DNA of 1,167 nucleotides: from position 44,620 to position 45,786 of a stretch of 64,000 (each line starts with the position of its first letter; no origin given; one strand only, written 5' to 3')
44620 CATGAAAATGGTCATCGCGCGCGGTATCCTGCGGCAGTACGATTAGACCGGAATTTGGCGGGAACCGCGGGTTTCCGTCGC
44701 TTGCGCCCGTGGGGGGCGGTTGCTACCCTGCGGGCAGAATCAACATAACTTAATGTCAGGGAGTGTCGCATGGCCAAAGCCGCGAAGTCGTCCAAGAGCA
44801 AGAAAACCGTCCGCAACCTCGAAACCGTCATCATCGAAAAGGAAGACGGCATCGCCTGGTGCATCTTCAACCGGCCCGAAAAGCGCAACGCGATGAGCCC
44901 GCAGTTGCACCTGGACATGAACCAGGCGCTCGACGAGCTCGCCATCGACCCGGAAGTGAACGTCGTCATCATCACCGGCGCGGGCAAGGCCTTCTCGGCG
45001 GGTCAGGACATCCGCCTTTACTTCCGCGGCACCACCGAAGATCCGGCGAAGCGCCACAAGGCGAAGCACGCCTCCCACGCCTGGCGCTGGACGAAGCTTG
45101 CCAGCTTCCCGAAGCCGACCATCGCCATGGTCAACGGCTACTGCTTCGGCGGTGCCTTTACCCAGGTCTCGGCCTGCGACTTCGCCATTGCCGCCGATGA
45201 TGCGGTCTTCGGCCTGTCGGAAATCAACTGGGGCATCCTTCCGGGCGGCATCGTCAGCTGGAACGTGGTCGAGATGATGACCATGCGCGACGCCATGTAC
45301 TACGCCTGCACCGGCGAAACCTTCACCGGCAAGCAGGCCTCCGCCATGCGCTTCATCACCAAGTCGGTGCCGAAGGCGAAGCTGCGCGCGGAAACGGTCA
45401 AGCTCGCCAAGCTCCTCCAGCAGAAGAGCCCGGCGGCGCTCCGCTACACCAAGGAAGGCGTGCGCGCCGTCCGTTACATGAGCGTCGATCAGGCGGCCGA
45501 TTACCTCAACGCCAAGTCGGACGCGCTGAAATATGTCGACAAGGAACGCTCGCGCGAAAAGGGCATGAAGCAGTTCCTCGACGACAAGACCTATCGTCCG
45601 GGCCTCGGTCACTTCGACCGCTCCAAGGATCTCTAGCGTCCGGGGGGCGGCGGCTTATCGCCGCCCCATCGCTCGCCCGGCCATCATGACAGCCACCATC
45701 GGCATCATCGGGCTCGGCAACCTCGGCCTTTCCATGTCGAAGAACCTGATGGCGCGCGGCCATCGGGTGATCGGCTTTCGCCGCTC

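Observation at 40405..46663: Phenylpropanoid/hydroxycinnamate side-chain cleavage cluster using an NDP-forming (FerA-type) CoA synthetase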

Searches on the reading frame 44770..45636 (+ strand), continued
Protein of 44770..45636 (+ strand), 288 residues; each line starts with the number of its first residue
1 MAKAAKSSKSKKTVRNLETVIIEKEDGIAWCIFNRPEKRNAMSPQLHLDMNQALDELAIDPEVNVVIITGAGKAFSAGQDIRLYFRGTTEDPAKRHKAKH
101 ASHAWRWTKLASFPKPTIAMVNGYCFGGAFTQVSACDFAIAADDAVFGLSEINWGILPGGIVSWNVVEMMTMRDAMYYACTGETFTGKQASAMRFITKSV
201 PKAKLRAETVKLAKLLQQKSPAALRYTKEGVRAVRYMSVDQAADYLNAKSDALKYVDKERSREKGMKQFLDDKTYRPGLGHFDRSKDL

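Call 36: search_dna_similar(query=window:44770-45636:+, collection=plasmids, mode=protein, max_rows=40, max_evalue=1e-60)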
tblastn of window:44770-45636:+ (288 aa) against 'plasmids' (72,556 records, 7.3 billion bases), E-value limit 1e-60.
Records with a match: 306; places in all: 315; records where one place covers at least 80% of the query: 306.
Best place of each record, by identity: <60% 306.
By first word of the organism name: Ralstonia 134; Rhizobium 94; Agrobacterium 19; Roseomonas 12; Sinorhizobium 9; Burkholderia 7; Neorhizobium 6; Sphingobium 5; Rhodococcus 4; Azospirillum 2; and 12 more.
By predicted mobility (MOB-suite, as given by PLSDB): mobilizable 111; non-mobilizable 104; conjugative 91.
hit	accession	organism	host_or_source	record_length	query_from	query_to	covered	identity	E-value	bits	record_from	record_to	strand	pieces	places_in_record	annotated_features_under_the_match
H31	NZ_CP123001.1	Neorhizobium petrolearium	single cell,petroleum contaminated soil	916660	18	286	93%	51.9%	6e-83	278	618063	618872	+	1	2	p-hydroxycinnamoyl CoA hydratase/lyase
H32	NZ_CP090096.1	Neorhizobium galegae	Galega,Cell culture,Plant nodule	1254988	18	286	93%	51.9%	3e-82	276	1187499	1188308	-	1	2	record has no annotation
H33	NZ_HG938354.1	Neorhizobium galegae bv. orientalis str. HAMBI 540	Galega orientalis root nodule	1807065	18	286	93%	51.5%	2e-82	276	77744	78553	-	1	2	record has no annotation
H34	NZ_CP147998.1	Neorhizobium sp. EC2-8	-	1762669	18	286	93%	51.5%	3e-82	276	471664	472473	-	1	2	record has no annotation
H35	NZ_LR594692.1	Variovorax sp. WDL1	linuron-contaminated soil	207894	20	286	93%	51.9%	1e-80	272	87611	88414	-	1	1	p-hydroxycinnamoyl CoA hydratase/lyase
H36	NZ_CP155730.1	Sagittula stellata E-37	Pure Culture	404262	18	284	93%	51.5%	8e-84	281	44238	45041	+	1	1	p-hydroxycinnamoyl CoA hydratase/lyase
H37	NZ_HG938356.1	Neorhizobium galegae bv. officinalis bv. officinalis str. ...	Galega officinalis root nodule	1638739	18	286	93%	50.7%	7e-81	272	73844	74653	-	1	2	record has no annotation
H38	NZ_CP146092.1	Ralstonia sp. RRA.1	-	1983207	15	285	94%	50.0%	2e-81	274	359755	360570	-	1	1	none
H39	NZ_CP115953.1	Ralstonia solanacearum CFBP2957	Solanum lycopersicum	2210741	19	285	93%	50.7%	1e-82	278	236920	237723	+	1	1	none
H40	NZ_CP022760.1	Ralstonia solanacearum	Solanum tuberosum,single cell,Potato ...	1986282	19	285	93%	50.7%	1e-82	278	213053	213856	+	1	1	none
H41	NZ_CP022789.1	Ralstonia solanacearum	Solanum tuberosum,single cell,Potato ...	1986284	19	285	93%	50.7%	1e-82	278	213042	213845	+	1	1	none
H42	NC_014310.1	Ralstonia solanacearum PSI07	-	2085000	19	285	93%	50.7%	1e-82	278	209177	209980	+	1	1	none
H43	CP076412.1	Ralstonia wenshanensis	soil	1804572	18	285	93%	50.2%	4e-81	273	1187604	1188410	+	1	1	p-hydroxycinnamoyl CoA hydratase/lyase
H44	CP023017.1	Ralstonia solanacearum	Solanum tuberosum,single cell,Potato ...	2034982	19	285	93%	50.4%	1e-82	277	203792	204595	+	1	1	p-hydroxycinnamoyl CoA hydratase/lyase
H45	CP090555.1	Neorhizobium galegae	Galega,Cell culture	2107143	18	284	93%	50.4%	2e-82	277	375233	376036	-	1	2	p-hydroxycinnamoyl CoA hydratase/lyase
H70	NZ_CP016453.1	Sphingobium sp. RAC03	Microbial isolate,Algal phycosphere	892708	14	286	95%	49.1%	2e-75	257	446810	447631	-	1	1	p-hydroxycinnamoyl CoA hydratase/lyase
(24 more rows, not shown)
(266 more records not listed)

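Call 37: get_annotated_region(hit=H70, flank=8000)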
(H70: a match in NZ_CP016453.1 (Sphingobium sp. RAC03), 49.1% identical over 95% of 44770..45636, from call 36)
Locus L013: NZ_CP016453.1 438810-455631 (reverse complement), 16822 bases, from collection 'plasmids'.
description: Sphingobium sp. RAC03 plasmid pBSY17_1, complete sequence
organism: Sphingobium sp. RAC03 (NCBI taxid 1843368)
taxonomy: Bacteria; Pseudomonadota; Alphaproteobacteria; Sphingomonadales; Sphingomonadaceae; Sphingobium; Sphingobium sp. RAC03
host: -; source: Microbial isolate,Algal phycosphere; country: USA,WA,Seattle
typing (MOB-suite, as given by PLSDB): non-mobilizable; mating-pair formation MPF_F
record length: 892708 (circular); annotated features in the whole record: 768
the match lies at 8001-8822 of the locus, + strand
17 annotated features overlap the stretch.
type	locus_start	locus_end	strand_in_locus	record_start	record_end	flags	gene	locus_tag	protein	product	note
CDS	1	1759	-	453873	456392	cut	-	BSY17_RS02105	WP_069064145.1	glycoside hydrolase family 9 protein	-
CDS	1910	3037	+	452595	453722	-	-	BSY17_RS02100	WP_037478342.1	glycoside hydrolase family 43 protein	-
CDS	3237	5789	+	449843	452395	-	-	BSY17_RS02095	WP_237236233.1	glycoside hydrolase family 3 C-terminal domain-containing protein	GO:0005975 - carbohydrate metabolic process [Evidence IEA]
CDS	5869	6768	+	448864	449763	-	-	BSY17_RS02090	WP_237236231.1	alpha/beta hydrolase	-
CDS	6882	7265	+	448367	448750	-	-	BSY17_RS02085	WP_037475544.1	cytochrome c family protein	-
CDS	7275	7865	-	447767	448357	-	-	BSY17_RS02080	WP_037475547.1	TetR/AcrR family transcriptional regulator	-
CDS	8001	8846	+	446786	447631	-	-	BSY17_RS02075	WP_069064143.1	p-hydroxycinnamoyl CoA hydratase/lyase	-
CDS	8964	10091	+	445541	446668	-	-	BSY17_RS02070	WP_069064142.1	cobalamin-independent methionine synthase II family protein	-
CDS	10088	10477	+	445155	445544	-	-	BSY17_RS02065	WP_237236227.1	nuclear transport factor 2 family protein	-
CDS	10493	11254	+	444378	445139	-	-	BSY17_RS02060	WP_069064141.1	IclR family transcriptional regulator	GO:0006355 - regulation of DNA-templated transcription [Evidence IEA]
CDS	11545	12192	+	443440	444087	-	-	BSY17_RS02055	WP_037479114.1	glutathione S-transferase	-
CDS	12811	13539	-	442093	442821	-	istB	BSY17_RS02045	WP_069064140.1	IS21-like element helper ATPase IstB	-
CDS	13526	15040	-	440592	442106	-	istA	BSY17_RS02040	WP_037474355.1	IS21 family transposase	-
CDS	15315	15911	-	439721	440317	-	-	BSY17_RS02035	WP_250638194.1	MipA/OmpV family protein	-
CDS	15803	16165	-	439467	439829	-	-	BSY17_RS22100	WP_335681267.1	MipA/OmpV family protein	-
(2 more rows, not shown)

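Call 38: get_annotated_region(hit=H36, flank=8000)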
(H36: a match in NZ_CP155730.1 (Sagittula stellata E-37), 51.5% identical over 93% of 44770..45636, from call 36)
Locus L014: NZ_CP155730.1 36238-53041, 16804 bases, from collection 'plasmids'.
description: Sagittula stellata E-37 plasmid unnamed1, complete sequence
organism: Sagittula stellata E-37 (NCBI taxid 388399)
taxonomy: Bacteria; Pseudomonadota; Alphaproteobacteria; Rhodobacterales; Roseobacteraceae; Sagittula; Sagittula stellata; Sagittula stellata E-37
host: -; source: Pure Culture; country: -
typing (MOB-suite, as given by PLSDB): conjugative; replicon rep_cluster_508; relaxase MOBP; mating-pair formation MPF_T
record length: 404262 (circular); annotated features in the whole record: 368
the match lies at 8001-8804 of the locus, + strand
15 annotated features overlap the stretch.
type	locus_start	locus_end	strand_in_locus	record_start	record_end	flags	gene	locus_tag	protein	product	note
CDS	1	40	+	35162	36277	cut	-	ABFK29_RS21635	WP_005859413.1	C4-dicarboxylate ABC transporter substrate-binding protein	-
CDS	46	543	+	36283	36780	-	-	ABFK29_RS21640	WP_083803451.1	TRAP transporter small permease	GO:0015740 - C4-dicarboxylate transport [Evidence IEA]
CDS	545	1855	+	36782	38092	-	-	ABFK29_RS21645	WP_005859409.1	TRAP transporter large permease subunit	GO:0015740 - C4-dicarboxylate transport [Evidence IEA]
CDS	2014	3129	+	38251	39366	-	-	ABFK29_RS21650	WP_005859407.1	C4-dicarboxylate TRAP transporter substrate-binding protein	-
CDS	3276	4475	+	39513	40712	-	-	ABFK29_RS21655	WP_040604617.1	FAD-dependent monooxygenase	-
CDS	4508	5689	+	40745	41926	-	-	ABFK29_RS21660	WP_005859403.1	hypothetical protein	-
CDS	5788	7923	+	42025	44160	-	-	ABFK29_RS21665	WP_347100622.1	acetate--CoA ligase family protein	-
CDS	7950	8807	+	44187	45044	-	-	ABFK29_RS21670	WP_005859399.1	p-hydroxycinnamoyl CoA hydratase/lyase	-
CDS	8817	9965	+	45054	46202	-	-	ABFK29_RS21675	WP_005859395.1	acyl-CoA dehydrogenase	-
CDS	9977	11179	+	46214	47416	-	-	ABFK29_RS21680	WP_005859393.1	acyl-CoA dehydrogenase family protein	-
CDS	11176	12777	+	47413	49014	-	-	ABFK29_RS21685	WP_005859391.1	GMC family oxidoreductase N-terminal domain-containing protein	-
CDS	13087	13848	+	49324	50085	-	-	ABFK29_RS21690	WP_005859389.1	IclR family transcriptional regulator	GO:0006355 - regulation of DNA-templated transcription [Evidence IEA]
CDS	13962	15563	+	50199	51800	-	-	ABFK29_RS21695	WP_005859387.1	FAD-dependent monooxygenase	-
CDS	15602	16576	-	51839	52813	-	-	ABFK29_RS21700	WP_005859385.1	ketopantoate reductase family protein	-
CDS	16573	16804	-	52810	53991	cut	-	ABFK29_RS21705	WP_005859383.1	alpha-hydroxy acid oxidase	-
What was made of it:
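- Closest known: Sagittula stellata E-37 plasmid cluster. Same: Same three-part architecture in one operon-like run: an NDP-forming synthetase, an HCHL and ACAD(s), with a carboxylate transporter nearby and no ALDH in the run (call 38).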

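Call 47: find_related_loci(query=window:44770-45636:+, collection=genome_contigs, flank=10000)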
Query window:44770-45636:+ (288 aa) in genome_contigs; peptide patterns used: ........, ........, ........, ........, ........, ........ (x = any residue, [..] = any of these).
600 stretches matched a pattern (row limit reached: there are more); 539 encode a relative of the query (tblastn E <= 1e-3); the best 80 are kept; 80 distinct loci.
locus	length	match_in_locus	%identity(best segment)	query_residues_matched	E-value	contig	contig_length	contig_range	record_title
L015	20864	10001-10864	97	1-288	0e+0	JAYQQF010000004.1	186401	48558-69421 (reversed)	MAG: Alphaproteobacteria bacterium isolate SD3112_S42.concoct.075 NODE_16_length_186401_cov_15.2911, whole genome shotgu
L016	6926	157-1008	96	5-288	0e+0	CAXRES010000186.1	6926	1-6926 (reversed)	MAG: Alphaproteobacteria bacterium isolate CJ01B_4.108 genome assembly, contig: k141_955992, whole genome shotgun sequen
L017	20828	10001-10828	95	13-288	0e+0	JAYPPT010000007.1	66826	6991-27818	MAG: Alphaproteobacteria bacterium isolate SD3109_NP_metabat_bins_2.tsv.035 unicycler_73462, whole genome shotgun sequen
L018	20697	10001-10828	92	13-288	8e-180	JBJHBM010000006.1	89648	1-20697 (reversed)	MAG: Alphaproteobacteria bacterium isolate SF2967_J5348.semibin_refined.035 NODE_321_length_89648_cov_2.457301, whole ge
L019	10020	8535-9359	91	14-288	3e-175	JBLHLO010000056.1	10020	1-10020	MAG: Alphaproteobacteria bacterium isolate 3300054698_101 Ga0535670_0014276, whole genome shotgun sequence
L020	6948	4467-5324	78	4-288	4e-148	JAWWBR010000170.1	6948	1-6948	MAG: Alphaproteobacteria bacterium isolate HN16.bin.16 k141_700846_length_6948_cov_15.2202, whole genome shotgun sequenc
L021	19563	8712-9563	73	3-286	7e-146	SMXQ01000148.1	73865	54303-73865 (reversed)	MAG: Alphaproteobacteria bacterium isolate N075bin64 k141_1681776, whole genome shotgun sequence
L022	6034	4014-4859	73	4-286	3e-144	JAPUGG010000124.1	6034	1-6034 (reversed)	MAG: Alphaproteobacteria bacterium isolate A5-S04_155 A5-S04_155_cg124, whole genome shotgun sequence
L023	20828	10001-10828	72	13-288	4e-143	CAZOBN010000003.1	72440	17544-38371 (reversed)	MAG TPA_asm: uncultured Rhizobiaceae bacterium isolate SRP287051_co2_143 genome assembly, contig: NODE_822_length_72440_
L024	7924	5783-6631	71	4-286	2e-142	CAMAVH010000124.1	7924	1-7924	MAG: Rhizobium sp. Q54 isolate ME-08apr19-148 genome assembly, contig: ME-08apr19-C20303, whole genome shotgun sequence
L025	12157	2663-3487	69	13-286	4e-136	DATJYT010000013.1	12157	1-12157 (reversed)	MAG TPA_asm: Xanthobacteraceae bacterium isolate SMAG_U15159 k141_3666458, whole genome shotgun sequence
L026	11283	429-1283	67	3-284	3e-134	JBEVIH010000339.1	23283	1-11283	MAG: Xanthobacteraceae bacterium isolate T2R6BO_autometa_bin_0012 T2R6BO_autometa_bin_0012_k133_15593053, whole genome s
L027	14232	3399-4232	67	9-286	6e-134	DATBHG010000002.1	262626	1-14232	MAG TPA_asm: Xanthobacteraceae bacterium isolate SMAG_U3858 k141_3585877, whole genome shotgun sequence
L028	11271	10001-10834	67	9-286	6e-134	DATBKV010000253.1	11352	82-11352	MAG TPA_asm: Xanthobacteraceae bacterium isolate SMAG_U3955 k141_2979004, whole genome shotgun sequence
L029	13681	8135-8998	67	1-286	1e-133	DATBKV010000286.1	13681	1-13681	MAG TPA_asm: Xanthobacteraceae bacterium isolate SMAG_U3955 k141_1738964, whole genome shotgun sequence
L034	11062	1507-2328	69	13-286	4e-133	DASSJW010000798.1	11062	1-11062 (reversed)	MAG TPA_asm: Xanthobacteraceae bacterium isolate SMAG_U1125 k141_1216463, whole genome shotgun sequence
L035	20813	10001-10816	69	13-284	6e-133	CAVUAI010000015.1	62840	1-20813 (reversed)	MAG: uncultured Alphaproteobacteria bacterium isolate MFD09267.bin.1.185 genome assembly, contig: contig_139361, whole g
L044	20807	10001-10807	68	18-286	2e-131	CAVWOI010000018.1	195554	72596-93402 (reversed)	MAG: uncultured Alphaproteobacteria bacterium isolate MFD00964.bin.3.426 genome assembly, contig: contig_30046, whole ge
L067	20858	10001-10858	66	1-286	2e-122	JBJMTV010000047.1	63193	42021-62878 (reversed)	MAG: Xanthobacteraceae bacterium isolate H3_16_all_fractions_metab_conc_31_63_0 k255_8589547, whole genome shotgun seque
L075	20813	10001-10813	63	14-284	2e-118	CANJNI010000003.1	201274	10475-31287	MAG: Beijerinckiaceae bacterium isolate RH-23may17-73 genome assembly, contig: RH-23may17-C317, whole genome shotgun seq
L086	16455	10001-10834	62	9-286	4e-115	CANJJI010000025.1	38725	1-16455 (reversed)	MAG: Beijerinckiaceae bacterium isolate RH-23may17-1181 genome assembly, contig: RH-23may17-C7339, whole genome shotgun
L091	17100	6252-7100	60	2-284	3e-114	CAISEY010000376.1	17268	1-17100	MAG: uncultured Rhizobiales bacterium isolate Umea_bin-08939 genome assembly, contig: bin-08939:376/461, whole genome sh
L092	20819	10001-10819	61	14-286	1e-113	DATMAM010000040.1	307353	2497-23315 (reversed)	MAG TPA_asm: Candidatus Acidiferrales bacterium isolate SMAG_U13326 k141_336619, whole genome shotgun sequence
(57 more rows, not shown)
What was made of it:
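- Nearly all relatives come from MAGs, many with soil- or peat-type isolate names (call 47).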

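Call 51: search_protein_families(library=pfam, proteins=[L035:339-1400:+, L091:11568-12644:-, L086:10993-12741:+, L034:6125-7921:-, L067:12741-14807:-, L044:1594-2652:+, L044:7148-8332:-, L034:5243-6118:-, L092:14424-15437:+, L086:6019-7266:+], max_evalue=0.00001)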
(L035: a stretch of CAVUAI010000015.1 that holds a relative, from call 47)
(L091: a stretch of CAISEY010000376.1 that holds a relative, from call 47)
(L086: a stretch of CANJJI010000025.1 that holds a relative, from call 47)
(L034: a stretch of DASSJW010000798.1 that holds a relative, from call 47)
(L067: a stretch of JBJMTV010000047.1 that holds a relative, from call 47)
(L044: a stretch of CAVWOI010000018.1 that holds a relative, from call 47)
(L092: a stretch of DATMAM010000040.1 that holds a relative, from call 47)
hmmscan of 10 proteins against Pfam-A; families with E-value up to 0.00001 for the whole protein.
L035:339-1400:+ (353 aa): 1 family
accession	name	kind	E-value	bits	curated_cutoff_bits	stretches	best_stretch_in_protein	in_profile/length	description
PF01547.30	SBP_bac_1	-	6.1e-13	49.9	26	1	66-295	12-306/307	Bacterial extracellular solute-binding protein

L091:11568-12644:- (358 aa): 0 families

L086:10993-12741:+ (582 aa): 1 family
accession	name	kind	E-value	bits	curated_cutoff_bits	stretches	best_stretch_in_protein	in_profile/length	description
PF00528.27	BPD_transp_1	-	7.3e-18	65.4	26.4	1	99-289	4-175/184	Binding-protein-dependent transport system inner membrane component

L034:6125-7921:- (598 aa): 1 family
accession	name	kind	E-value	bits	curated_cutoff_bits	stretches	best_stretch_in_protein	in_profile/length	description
PF02538.19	Hydantoinase_B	-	8.5e-159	529.8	26.8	1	4-524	1-519/519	Hydantoinase B/oxoprolinase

L067:12741-14807:- (688 aa): 3 families
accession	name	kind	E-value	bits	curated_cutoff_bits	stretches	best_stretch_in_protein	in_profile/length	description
PF01968.24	Hydantoinase_A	-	2.7e-91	306.3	22.9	1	206-494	1-290/291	Hydantoinase/oxoprolinase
PF05378.19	Hydant_A_N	-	1.2e-50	172.1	25.2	1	5-185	1-175/176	Hydantoinase/oxoprolinase N-terminal region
PF19278.4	Hydant_A_C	-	1.5e-20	73.8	21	1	507-684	10-191/193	Hydantoinase/oxoprolinase C-terminal domain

L044:1594-2652:+ (352 aa): 1 family
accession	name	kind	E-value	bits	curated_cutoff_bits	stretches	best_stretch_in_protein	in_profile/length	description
PF02615.19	Ldh_2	-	5e-99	332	38.8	1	8-333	1-332/333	Malate/L-lactate dehydrogenase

L044:7148-8332:- (394 aa): 2 families
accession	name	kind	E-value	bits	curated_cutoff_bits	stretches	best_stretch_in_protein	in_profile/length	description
PF13458.12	Peripla_BP_6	-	6.2e-66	223.8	31.7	1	28-368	1-340/343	Periplasmic binding protein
PF13433.12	Peripla_BP_5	-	1.4e-22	80.7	27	1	29-371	1-341/363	Periplasmic binding protein domain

L034:5243-6118:- (291 aa): 3 families
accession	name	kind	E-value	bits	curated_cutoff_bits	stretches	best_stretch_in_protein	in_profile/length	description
PF03446.21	NAD_binding_2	-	2.2e-39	135.5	21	1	29-185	3-161/161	NAD binding domain of 6-phosphogluconate dehydrogenase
PF14833.11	NAD_binding_11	-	6.5e-18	65.6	30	1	188-284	1-108/122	NAD-binding of NADP-dependent 3-hydroxyisobutyrate dehydrogenase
PF02826.25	2-Hacid_dh_C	-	4.5e-07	29.9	25.1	1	24-113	35-122/178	D-isomer specific 2-hydroxyacid dehydrogenase, NAD binding domain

L092:14424-15437:+ (337 aa): 3 families
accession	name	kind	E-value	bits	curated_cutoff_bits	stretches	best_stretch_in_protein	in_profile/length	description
PF09084.16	NMT1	-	2.1e-17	64.2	20.5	1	49-249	9-211/216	NMT1/THI5 like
PF13379.11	NMT1_2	-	1.1e-11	45.5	24.7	1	49-250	23-240/252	NMT1-like family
PF12974.12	Phosphonate-bd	-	1.8e-07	31.2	27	1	58-243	26-212/242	ABC transporter, phosphonate, periplasmic substrate-binding protein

L086:6019-7266:+ (415 aa): 1 family
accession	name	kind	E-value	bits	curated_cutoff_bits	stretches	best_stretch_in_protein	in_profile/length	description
PF04909.20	Amidohydro_2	-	5.2e-17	63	26.4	1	145-395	55-289/289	Amidohydrolase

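Call 69: search_protein_families(library=ncbifam, proteins=[L014:7950-8807:+, L044:10001-10807:+, L034:1507-2328:+, L075:10001-10813:+], max_evalue=1e-60)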
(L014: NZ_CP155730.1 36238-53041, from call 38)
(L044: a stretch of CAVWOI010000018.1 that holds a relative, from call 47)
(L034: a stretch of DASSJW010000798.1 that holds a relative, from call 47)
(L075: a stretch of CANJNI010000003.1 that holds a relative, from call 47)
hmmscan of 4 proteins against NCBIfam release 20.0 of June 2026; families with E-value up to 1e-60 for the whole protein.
L014:7950-8807:+ (285 aa): 1 family
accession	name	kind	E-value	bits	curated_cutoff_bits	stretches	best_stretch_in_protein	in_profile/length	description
NF006588.0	PRK09120.1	equivalog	1.9e-125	417.6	276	1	18-285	8-274/276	p-hydroxycinnamoyl CoA hydratase/lyase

L044:10001-10807:+ (269 aa): 1 family
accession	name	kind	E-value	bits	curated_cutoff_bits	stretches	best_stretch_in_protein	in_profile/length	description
NF006588.0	PRK09120.1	equivalog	5.4e-111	370.2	276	1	2-268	9-275/276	p-hydroxycinnamoyl CoA hydratase/lyase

L034:1507-2328:+ (274 aa): 1 family
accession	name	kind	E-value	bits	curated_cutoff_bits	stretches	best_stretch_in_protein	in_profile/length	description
NF006588.0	PRK09120.1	equivalog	2.3e-111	371.4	276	1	2-273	4-275/276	p-hydroxycinnamoyl CoA hydratase/lyase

L075:10001-10813:+ (271 aa): 1 family
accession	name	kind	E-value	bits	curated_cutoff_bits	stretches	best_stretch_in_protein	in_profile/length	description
NF006588.0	PRK09120.1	equivalog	4.2e-108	360.7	276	1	5-271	8-274/276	p-hydroxycinnamoyl CoA hydratase/lyase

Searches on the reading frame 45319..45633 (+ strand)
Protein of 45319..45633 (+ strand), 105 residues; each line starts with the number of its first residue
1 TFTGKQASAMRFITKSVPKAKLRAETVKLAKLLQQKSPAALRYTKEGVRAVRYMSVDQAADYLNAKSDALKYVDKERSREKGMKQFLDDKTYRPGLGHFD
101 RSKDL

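Call 27: search_solved_structures(query=window:45319-45633:+, show_alignments=5, max_evalue=1e-10)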
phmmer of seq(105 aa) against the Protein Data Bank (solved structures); distinct sequences matched with E-value up to 1e-10: 12.
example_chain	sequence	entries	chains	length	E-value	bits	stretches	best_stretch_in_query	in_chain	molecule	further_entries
7xwc_A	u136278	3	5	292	1.9e-22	82.6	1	3-103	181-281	Feruloyl-CoA hydratase/lyase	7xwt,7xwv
2j5i_A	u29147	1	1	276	1.8e-21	79.5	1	1-100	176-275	P-HYDROXYCINNAMOYL COA HYDRATASE/LYASE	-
2vsu_E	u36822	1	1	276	1.8e-21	79.5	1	1-100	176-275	P-HYDROXYCINNAMOYL COA HYDRATASE/LYASE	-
2vss_E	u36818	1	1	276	1.8e-21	79.5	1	1-100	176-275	P-HYDROXYCINNAMOYL COA HYDRATASE/LYASE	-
2vsu_A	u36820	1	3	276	1.8e-21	79.5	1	1-100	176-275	P-HYDROXYCINNAMOYL COA HYDRATASE/LYASE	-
2j5i_B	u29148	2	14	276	1.8e-21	79.5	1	1-100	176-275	P-HYDROXYCINNAMOYL COA HYDRATASE/LYASE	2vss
2vsu_F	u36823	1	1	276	1.8e-21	79.5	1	1-100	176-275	P-HYDROXYCINNAMOYL COA HYDRATASE/LYASE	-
2vss_F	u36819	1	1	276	1.8e-21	79.5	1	1-100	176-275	P-HYDROXYCINNAMOYL COA HYDRATASE/LYASE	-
2j5i_I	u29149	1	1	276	3.5e-21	78.6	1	1-100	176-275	P-HYDROXYCINNAMOYL COA HYDRATASE/LYASE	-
6p5u_A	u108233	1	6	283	3.7e-20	75.3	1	2-101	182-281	Enoyl-CoA hydratase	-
6l3o_A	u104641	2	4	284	1.5e-19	73.4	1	1-101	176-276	Hydroxycinnamoyl-CoA hydratase-lyase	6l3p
2vsu_C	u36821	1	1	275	2e-19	73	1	1-100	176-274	P-HYDROXYCINNAMOYL COA HYDRATASE/LYASE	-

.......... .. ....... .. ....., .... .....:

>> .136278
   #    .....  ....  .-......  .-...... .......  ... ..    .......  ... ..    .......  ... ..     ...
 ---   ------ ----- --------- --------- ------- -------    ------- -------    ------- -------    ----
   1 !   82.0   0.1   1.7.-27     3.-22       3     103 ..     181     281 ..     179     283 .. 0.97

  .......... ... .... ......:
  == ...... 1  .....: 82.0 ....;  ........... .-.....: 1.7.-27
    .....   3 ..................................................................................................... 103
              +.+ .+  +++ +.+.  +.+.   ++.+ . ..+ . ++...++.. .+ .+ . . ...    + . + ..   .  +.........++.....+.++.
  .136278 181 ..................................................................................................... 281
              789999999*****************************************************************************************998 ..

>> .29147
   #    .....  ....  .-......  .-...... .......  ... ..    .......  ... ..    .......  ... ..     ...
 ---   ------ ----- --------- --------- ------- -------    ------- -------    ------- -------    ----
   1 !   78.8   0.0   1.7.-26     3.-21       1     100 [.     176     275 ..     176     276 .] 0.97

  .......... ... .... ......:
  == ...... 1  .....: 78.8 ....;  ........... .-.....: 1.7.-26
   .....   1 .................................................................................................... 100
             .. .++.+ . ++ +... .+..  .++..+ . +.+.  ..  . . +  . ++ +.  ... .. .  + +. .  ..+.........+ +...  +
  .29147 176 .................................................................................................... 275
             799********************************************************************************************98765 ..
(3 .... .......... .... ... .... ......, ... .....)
